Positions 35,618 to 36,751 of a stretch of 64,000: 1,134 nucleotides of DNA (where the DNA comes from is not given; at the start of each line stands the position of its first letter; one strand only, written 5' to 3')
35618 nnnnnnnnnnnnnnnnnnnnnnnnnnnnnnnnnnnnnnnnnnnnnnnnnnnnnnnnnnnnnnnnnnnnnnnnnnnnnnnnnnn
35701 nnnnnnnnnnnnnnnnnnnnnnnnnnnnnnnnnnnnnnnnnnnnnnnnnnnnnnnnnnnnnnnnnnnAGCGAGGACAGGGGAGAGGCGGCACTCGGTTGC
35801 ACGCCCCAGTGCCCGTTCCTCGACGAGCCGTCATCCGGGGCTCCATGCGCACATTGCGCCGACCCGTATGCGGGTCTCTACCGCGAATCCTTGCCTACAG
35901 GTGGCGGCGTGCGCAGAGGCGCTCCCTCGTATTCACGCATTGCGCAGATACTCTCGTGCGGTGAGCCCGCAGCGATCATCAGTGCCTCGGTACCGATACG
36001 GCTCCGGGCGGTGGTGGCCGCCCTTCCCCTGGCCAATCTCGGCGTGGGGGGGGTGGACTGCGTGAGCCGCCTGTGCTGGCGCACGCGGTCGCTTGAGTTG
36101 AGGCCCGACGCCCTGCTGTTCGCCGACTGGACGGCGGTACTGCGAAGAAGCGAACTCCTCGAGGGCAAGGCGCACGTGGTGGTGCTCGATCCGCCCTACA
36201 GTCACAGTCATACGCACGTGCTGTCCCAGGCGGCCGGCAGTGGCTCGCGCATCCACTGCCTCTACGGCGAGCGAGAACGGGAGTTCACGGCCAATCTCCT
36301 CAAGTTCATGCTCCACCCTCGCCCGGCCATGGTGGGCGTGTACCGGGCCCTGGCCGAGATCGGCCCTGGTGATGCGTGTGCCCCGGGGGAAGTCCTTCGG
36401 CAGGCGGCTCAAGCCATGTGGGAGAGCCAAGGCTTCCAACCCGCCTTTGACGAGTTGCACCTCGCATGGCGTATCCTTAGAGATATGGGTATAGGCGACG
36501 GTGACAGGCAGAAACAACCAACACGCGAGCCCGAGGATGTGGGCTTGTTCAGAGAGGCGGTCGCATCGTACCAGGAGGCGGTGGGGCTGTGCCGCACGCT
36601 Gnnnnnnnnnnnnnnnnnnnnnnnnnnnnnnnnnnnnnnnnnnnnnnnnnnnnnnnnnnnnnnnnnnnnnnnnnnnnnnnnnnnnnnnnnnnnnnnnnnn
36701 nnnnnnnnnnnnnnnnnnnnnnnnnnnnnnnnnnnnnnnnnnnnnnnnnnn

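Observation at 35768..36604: RecJ carries a ~280-residue C-terminal extension with a Cys4 motif and a DPPY motif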

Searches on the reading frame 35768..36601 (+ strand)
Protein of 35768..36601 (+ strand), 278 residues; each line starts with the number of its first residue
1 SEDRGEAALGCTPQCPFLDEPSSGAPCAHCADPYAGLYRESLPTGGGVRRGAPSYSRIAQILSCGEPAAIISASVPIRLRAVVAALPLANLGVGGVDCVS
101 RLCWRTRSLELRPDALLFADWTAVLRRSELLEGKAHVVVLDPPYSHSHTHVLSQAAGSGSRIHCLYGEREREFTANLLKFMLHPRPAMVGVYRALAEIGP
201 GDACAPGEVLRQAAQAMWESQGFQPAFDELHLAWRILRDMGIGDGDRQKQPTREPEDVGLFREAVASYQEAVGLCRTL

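Call 3: search_protein_families(library=pfam, proteins=[window:35768-36601:+], max_evalue=1)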
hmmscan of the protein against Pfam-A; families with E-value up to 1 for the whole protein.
window:35768-36601:+ (278 aa): 0 families

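Call 4: search_protein_families(library=ncbifam, proteins=[window:35768-36601:+], max_evalue=1)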
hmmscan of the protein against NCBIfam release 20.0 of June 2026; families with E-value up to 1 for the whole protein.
window:35768-36601:+ (278 aa): 0 families

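Call 6: search_solved_structures(query=window:35768-36601:+, max_evalue=10, show_alignments=2)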
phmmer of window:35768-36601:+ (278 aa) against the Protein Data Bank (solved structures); distinct sequences matched with E-value up to 10: 1.
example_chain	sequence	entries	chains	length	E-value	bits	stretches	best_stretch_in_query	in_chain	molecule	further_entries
6r2v_A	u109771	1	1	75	0.75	12.1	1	120-162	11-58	Nuclear transcription factor Y subunit A-6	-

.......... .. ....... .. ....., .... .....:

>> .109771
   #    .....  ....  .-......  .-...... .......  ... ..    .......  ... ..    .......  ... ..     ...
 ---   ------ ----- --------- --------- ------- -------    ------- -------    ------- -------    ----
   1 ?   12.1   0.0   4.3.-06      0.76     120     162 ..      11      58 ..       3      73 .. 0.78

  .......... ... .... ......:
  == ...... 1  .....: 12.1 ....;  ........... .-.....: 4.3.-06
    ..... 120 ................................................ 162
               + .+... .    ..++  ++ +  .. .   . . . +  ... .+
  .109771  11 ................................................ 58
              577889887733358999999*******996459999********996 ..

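Call 7: find_homologous_proteins(query=window:35768-36601:+, max_evalue=0.001)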
Query window:35768-36601:+: 4444 candidates shared short words with the query, none scored E <= 0.001.
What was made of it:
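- Tried and rejected: Call 7: find_homologous_proteins with the tail alone returned nothing.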

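Call 18: search_solved_structures(query=A1, max_evalue=10, show_alignments=3)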
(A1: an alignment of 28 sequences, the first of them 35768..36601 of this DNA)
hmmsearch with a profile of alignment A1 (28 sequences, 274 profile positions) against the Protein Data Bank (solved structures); distinct sequences matched with E-value up to 10: 4.
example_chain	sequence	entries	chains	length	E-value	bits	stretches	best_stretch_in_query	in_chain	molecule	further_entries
5wqz_A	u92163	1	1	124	0.42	13.3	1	181-269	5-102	Putative uncharacterized protein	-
5k29_A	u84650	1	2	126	0.42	13.2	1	181-269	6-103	uncharacterized protein BDF5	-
6nez_A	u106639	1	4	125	0.43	13.2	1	181-269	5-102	Uncharacterized protein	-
9ime_A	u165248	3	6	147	0.93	12.1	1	51-94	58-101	Pilin (Bacterial filament) subfamily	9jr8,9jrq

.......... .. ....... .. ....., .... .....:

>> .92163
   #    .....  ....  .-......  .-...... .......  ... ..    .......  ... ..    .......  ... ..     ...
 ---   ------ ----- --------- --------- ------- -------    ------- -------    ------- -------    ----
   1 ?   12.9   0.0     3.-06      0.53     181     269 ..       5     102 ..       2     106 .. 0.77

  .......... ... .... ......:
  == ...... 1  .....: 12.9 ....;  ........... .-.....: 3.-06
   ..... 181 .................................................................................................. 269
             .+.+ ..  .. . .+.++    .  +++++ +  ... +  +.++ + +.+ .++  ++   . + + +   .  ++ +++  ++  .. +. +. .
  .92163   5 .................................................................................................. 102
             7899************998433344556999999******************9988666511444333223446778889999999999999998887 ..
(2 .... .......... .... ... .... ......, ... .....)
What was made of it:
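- On Deinococcus-Thermus RecJ CTD (domain IV): phmmer and profile searches of the PDB with the tail give no RecJ hit (calls 6, 18).
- Closest known: C-terminal domain. Different: No sequence similarity is detectable (calls 6, 18).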

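Call 27: search_protein_representatives(protein=window:35768-36601:+)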
Query: 278 residues. Proteins with E-value up to 0.001 (for the whole library): 70; up to 1e-10: 30; up to 1e-30: 5. The best 70 are listed.
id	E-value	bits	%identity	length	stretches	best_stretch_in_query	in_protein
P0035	1.0e-65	238.1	48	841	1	4-278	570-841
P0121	6.3e-61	222.4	47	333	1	3-277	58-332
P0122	7.1e-48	179.5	46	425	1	5-247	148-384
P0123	2.5e-31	125.3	45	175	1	99-277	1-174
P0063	9.9e-31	123.3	35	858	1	45-278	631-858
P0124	1.4e-29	119.5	51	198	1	80-196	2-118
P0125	1.7e-28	116.0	32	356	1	41-278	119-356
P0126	1.1e-26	110.0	33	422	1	11-278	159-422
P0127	1.1e-25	106.7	33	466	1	7-278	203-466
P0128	1.1e-24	103.5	36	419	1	52-278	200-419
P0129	2.0e-24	102.6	35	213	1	70-278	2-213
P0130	2.1e-24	102.5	35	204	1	72-278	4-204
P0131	2.3e-23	99.1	31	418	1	12-278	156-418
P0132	4.7e-23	98.1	33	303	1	42-278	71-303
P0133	1.0e-20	90.4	32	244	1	50-278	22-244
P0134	3.7e-20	88.6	38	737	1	43-278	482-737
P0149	1.2e-08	50.8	32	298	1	50-207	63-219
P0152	1.4e-07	47.3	32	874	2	57-208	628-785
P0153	1.7e-07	47.1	30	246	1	49-205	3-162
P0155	6.2e-07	45.2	32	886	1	49-198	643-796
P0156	1.3e-06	44.1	36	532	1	104-203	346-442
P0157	1.4e-06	44.1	34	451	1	49-243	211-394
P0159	2.0e-06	43.5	33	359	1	58-209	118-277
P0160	9.4e-06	41.3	27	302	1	51-166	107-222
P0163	2.2e-05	40.1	36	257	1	60-202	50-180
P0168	1.4e-04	37.4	29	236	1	102-233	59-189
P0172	2.0e-04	37.0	36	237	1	63-200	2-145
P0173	2.4e-04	36.8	26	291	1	57-200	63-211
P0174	2.5e-04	36.7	30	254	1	111-271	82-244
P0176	2.9e-04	36.5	32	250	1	49-201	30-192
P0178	3.7e-04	36.1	33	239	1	49-210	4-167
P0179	5.0e-04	35.7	27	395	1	52-216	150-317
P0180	5.2e-04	35.6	35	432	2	118-211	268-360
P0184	6.2e-04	35.4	29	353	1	52-246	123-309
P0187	8.4e-04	34.9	27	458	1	54-168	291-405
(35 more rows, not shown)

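Call 29: search_protein_families(library=pfam, proteins=[P0152, P0155, P0156, P0157, P0134, P0159, P0179, P0180, P0187, P0184], max_evalue=0.01)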
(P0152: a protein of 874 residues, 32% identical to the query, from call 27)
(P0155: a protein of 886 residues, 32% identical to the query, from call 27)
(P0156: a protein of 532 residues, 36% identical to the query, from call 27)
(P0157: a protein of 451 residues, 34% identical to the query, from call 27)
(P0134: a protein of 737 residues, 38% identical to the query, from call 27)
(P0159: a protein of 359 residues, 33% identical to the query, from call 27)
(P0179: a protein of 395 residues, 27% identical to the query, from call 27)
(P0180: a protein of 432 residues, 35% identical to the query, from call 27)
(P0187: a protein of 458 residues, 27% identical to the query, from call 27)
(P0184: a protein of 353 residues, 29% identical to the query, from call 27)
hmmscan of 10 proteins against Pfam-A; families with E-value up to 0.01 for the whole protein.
P0152 (874 aa): 3 families
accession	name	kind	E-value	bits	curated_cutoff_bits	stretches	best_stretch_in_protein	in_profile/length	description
PF01368.27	DHH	-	8e-22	78.3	28.1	1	82-228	1-124/125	DHH family, N-terminal domain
PF17768.7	RecJ_OB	-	1.5e-18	67.3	27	1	458-561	1-106/107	RecJ OB domain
PF02272.25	DHHA1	-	7.3e-09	36.4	25.9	1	356-435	10-92/102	DHHA1 domain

P0155 (886 aa): 3 families
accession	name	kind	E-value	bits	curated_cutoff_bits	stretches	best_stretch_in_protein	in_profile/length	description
PF01368.27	DHH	-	2.7e-23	83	28.1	1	79-231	1-125/125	DHH family, N-terminal domain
PF17768.7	RecJ_OB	-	2.6e-19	69.7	27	1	459-563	1-106/107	RecJ OB domain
PF02272.25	DHHA1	-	3.2e-12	47.2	25.9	1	358-444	10-100/102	DHHA1 domain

P0156 (532 aa): 2 families
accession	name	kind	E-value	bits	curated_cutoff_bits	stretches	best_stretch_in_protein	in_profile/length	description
PF17768.7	RecJ_OB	-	2.9e-22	79.2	27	1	162-266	1-105/107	RecJ OB domain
PF02272.25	DHHA1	-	7.3e-13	49.3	25.9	1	57-144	5-97/102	DHHA1 domain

P0157 (451 aa): 1 family
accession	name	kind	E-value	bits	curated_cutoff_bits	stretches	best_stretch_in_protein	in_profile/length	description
PF17768.7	RecJ_OB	-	8.5e-19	68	27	1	34-138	1-106/107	RecJ OB domain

P0134 (737 aa): 3 families
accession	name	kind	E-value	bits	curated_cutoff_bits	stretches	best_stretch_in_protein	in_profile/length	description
PF17768.7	RecJ_OB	-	5.6e-15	55.8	27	1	312-416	2-106/107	RecJ OB domain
PF02272.25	DHHA1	-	4.3e-12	46.8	25.9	1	206-293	5-97/102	DHHA1 domain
PF01368.27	DHH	-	5.6e-05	23.9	28.1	1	5-87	54-125/125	DHH family, N-terminal domain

P0159 (359 aa): 1 family
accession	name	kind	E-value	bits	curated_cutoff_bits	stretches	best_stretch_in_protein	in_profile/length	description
PF17768.7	RecJ_OB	-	0.0072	16.8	27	0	3-46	64-106/107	RecJ OB domain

P0179 (395 aa): 1 family
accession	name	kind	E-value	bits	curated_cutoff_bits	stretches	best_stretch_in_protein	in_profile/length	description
PF17768.7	RecJ_OB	-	9.1e-10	39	27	1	1-82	26-106/107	RecJ OB domain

P0180 (432 aa): 2 families
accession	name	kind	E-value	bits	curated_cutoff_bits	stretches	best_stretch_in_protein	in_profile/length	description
PF17768.7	RecJ_OB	-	1.2e-16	61.1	27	1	74-175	1-104/107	RecJ OB domain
PF02272.25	DHHA1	-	0.0013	19.6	25.9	1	6-59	45-100/102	DHHA1 domain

P0187 (458 aa): 2 families
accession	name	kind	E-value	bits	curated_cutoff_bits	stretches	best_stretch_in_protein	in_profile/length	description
PF17768.7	RecJ_OB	-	1.3e-18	67.5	27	1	126-229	2-106/107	RecJ OB domain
PF02272.25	DHHA1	-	3.8e-11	43.8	25.9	1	17-108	3-98/102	DHHA1 domain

P0184 (353 aa): 1 family
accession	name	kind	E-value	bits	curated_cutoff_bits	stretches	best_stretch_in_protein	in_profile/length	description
PF17768.7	RecJ_OB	-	1.9e-05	25.1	27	1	1-57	46-106/107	RecJ OB domain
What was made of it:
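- All 10 hits scanned with Pfam carry RecJ domains upstream (call 29).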

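Call 31: predict_structure(alignment_id=A1)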
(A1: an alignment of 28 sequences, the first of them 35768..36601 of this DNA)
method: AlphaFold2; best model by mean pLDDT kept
length: 278 residues; sequences in the alignment: 28
mean_pLDDT: 90.1   pTM: 0.89
mean pLDDT of the five models: 90.1, 89.5, 88.7, 88.5, 88.5
residues with pLDDT >= 90: 215; 70-90: 37; 50-70: 25; < 50: 1
segments of 3 or more residues with pLDDT < 50: none
pLDDT, mean of each block of 10 residues (from residue 1): 59 88 91 92 67 88 97 94 93 93 81 93 95 96 96 96 94 96 97 91 88 95 94 95 70 94 97 92
secondary structure, 60 per line:
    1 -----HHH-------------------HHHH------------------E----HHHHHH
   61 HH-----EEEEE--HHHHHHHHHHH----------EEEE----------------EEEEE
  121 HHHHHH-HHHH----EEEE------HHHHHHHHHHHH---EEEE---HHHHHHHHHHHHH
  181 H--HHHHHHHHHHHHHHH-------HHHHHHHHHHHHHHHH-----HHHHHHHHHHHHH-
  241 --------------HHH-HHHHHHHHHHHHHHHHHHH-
elements in order: H28-31 H55-62 E68-72 H75-85 E96-99 E116-120 H121-126 H128-131 E136-139 H146-157 E161-164 H168-181 H184-198 H206-221 H227-239 H259-277
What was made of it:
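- On N6-adenine / N4-cytosine amino-methyltransferases: The model has five strands (call 31).
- The tail model has pLDDT 90.1 and pTM 0.89 (call 31). There are five strands, not the seven-stranded class I methyltransferase sheet (call 31).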

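Call 39: fold_search(model_id=the predicted structure, library=pdb)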
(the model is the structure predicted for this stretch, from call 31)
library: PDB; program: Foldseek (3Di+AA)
matches with E <= 10: 1083; with E <= 0.001: 2
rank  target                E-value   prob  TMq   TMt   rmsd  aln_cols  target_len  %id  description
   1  3jv2_A                7.7e-04  0.97  0.30  0.13  20.3       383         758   12  Crystal Structure of B. subtilis SecA with bound peptide (released 2009-11-24)
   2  3jv2_B                9.2e-04  0.96  0.29  0.13  20.6       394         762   11  Crystal Structure of B. subtilis SecA with bound peptide (released 2009-11-24)
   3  5jxt_A                1.9e-03  0.96  0.28  0.24  21.3       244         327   12  Crystal structure of MtISWI bound with histone H4 tail (released 2016-12-07)
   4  5jxt_G                1.9e-03  0.92  0.28  0.26  22.7       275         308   11  Crystal structure of MtISWI bound with histone H4 tail (released 2016-12-07)
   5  9gd1_W                2.1e-03  0.91  0.28  0.11  26.4       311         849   12  Structure of Chd1 bound to a hexasome-nucleosome complex with a dyad-to-dyad distance of 103 bp. (released 2024-09-18)
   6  5jxt_L                2.4e-03  0.92  0.28  0.26  22.5       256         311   13  Crystal structure of MtISWI bound with histone H4 tail (released 2016-12-07)
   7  5jxt_K                2.5e-03  0.84  0.27  0.25  24.5       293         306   12  Crystal structure of MtISWI bound with histone H4 tail (released 2016-12-07)
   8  3iqy                  2.9e-03  0.94  0.32  0.13  24.3       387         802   11  Active site mutants of B. subtilis SecA (released 2010-08-11)
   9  2fsf_A                2.9e-03  0.93  0.28  0.13  17.8       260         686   12  Escherichia coli SecA, the preprotein translocase dimeric ATPase (released 2007-01-16)
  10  2fsg_A                3.2e-03  0.91  0.27  0.13  17.7       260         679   11  Complex SecA:ATP from Escherichia coli (released 2007-01-16)
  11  3jux                  3.4e-03  0.89  0.29  0.11  24.3       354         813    9  Structure of the translocation ATPase SecA from Thermotoga maritima (released 2009-10-20)
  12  7tn2_W                3.4e-03  0.85  0.27  0.10  28.5       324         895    9  Composite model of a Chd1-nucleosome complex in the nucleotide-free state derived from 2.3A and 2.7A Cryo-EM maps (released 2022-03-02)
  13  5gn1_A                4.0e-03  1.00  0.28  0.25   4.7       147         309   10  Crystal structure of the C-terminal part of Fun30 ATPase domain (released 2017-01-11)
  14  3eaq_B                4.0e-03  0.99  0.34  0.43  20.5       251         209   16  Novel dimerization motif in the DEAD box RNA helicase Hera form 2, complete dimer, symmetric (released 2008-12-09)
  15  2fsh_A                4.5e-03  0.94  0.31  0.14  17.4       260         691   12  Complex SecA:AMP-PNP from Escherichia coli (released 2007-01-16)
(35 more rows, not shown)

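Call 42: search_protein_families(library=pfam, alignment_id=A1, max_evalue=10)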
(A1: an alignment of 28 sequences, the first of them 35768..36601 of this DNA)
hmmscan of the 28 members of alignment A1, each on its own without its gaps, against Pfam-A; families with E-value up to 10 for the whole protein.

A. member 1, window:35768-36601:+ (278 aa): 0 families

B. families by the number of members that match (of 28 scanned): 11 families
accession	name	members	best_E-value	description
PF10237.15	N6-adenineMlase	3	0.085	Probable N6-adenine methyltransferase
PF02875.26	Mur_ligase_C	1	0.068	Mur ligase, glutamate ligase domain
PF16088.10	BORCS7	1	0.087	BLOC-1-related complex sub-unit 7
PF13374.12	TPR_10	1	0.09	Tetratricopeptide repeat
PF06380.16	DUF1072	1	0.092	Protein of unknown function (DUF1072)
PF01372.22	Melittin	1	0.15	Melittin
PF05171.18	HemS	1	0.18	Haemin-degrading HemS.ChuX domain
PF14207.11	DpnD-PcfM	1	0.23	DpnD/PcfM-like protein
PF03701.19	UPF0181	1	0.28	Uncharacterised protein family (UPF0181)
PF00646.38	F-box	1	0.38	F-box domain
PF05528.17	Acc5b_avian_CoV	1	0.41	Accessory protein 5b, avian coronavirus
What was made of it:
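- On N6-adenine / N4-cytosine amino-methyltransferases: Only sub-threshold PF10237 hits were found, E 0.085 (call 42).
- On SF2 helicase RecA-like lobe: There is no Helicase_C hit (call 42).
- Three of 28 family members give weak PF10237 hits, best E 0.085 (call 42).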

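Call 43: search_protein_families(library=pfam, proteins=[P0153, P0163, P0168, P0172, P0174, P0176, P0178, P0173, P0160, P0149], max_evalue=10)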
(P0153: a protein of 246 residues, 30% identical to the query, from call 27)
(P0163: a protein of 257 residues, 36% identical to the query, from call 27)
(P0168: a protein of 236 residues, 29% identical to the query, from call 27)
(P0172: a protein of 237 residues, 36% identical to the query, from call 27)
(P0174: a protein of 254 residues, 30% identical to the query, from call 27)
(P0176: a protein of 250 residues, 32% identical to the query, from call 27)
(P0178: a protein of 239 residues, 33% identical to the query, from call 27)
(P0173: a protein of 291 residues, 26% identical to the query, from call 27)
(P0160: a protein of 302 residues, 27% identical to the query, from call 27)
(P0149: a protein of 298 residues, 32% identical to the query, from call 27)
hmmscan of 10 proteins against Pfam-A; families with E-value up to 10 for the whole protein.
P0153 (246 aa): 1 family
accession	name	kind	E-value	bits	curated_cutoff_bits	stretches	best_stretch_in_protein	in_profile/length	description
PF12940.12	RAG1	-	0.17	10.4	25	1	191-229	339-377/653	Recombination-activation protein 1 (RAG1), recombinase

P0163 (257 aa): 0 families

P0168 (236 aa): 2 families
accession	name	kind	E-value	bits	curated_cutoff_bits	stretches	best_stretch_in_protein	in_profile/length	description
PF17845.7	FbpC_C_terminal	-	0.028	15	25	1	79-101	28-50/55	FbpC C-terminal regulatory nucleotide binding domain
PF09296.17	NUDIX-like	-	1.4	10.3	22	1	99-172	30-93/96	NADH pyrophosphatase-like rudimentary NUDIX domain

P0172 (237 aa): 2 families
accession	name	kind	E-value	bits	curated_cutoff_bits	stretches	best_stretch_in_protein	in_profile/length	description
PF11065.13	DUF2866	-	0.0036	17.7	25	1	180-222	21-59/63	Protein of unknown function (DUF2866)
PF11382.13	MctB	-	0.19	11.8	25.6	1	125-195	138-203/306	Copper transport outer membrane protein, MctB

P0174 (254 aa): 0 families

P0176 (250 aa): 1 family
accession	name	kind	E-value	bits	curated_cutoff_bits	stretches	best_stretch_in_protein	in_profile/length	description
PF09006.16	Surfac_D-trimer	-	0.26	11.7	22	1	190-217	11-38/46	Lung surfactant protein D coiled-coil trimerisation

P0178 (239 aa): 0 families

P0173 (291 aa): 0 families

P0160 (302 aa): 0 families

P0149 (298 aa): 0 families
